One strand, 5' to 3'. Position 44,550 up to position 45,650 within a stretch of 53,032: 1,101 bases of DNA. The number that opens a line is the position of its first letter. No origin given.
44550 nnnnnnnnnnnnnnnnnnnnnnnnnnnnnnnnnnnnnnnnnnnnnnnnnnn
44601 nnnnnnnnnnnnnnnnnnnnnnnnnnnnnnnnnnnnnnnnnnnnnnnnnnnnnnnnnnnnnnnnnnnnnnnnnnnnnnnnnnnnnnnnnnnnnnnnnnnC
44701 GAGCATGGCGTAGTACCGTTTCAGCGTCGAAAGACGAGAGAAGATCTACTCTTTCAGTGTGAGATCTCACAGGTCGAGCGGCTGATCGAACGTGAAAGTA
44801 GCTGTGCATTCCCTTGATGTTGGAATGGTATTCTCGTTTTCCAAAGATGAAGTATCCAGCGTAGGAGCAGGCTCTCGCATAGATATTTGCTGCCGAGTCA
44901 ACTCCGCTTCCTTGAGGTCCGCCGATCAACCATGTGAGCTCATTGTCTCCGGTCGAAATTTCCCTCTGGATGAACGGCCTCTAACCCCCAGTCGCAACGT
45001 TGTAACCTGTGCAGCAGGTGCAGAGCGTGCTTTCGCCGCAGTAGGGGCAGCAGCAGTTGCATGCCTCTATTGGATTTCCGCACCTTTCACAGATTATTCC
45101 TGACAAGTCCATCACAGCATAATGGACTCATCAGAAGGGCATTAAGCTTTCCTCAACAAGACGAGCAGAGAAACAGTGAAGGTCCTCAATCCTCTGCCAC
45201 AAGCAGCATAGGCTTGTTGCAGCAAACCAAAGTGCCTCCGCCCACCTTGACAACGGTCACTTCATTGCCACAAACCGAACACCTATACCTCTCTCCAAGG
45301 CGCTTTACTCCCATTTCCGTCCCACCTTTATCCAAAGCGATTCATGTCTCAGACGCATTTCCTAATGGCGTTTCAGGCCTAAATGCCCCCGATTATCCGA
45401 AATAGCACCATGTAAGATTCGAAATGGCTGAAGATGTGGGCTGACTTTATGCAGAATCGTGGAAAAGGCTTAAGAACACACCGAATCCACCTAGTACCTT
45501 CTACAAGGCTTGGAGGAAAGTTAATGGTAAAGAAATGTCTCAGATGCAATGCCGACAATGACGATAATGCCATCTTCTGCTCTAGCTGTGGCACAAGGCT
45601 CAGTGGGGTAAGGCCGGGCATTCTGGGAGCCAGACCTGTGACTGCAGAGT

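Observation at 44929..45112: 11-Cys mini-ORF in frame with OFOR-alpha across a single TAG, and no canonical start codon for the alpha subunit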

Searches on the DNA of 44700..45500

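Call 96: search_rna_families(source=window, start=44700, end=45500, threshold=evalue, max_evalue=1)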
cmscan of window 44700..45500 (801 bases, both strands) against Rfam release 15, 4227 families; matches with E-value up to 1: 0.
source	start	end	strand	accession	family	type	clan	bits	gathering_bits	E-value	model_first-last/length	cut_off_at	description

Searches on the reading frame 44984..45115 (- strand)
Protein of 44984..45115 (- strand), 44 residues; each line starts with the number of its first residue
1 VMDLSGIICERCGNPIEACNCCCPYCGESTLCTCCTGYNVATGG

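Call 4: search_protein_families(library=pfam, proteins=[window:44984-45115:-], max_evalue=0.01)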
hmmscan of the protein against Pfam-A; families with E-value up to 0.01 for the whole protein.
window:44984-45115:- (44 aa): 0 families

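Call 20: find_homologous_proteins(query=window:44984-45112:-, max_evalue=0.1)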
Query window:44984-45112:-: no candidate shares three 5-residue words with the query. No homologue found.

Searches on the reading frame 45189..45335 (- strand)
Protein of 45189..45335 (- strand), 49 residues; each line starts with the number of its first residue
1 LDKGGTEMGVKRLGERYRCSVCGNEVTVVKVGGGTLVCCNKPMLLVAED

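Call 4: search_protein_families(library=pfam, proteins=[window:45189-45335:-], max_evalue=0.01)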
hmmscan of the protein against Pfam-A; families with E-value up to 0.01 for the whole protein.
window:45189-45335:- (49 aa): 1 family
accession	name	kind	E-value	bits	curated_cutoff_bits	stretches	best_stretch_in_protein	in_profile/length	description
PF06397.17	Desulfoferrod_N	-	7e-16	58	23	1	14-45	4-35/36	Desulfoferrodoxin, N-terminal domain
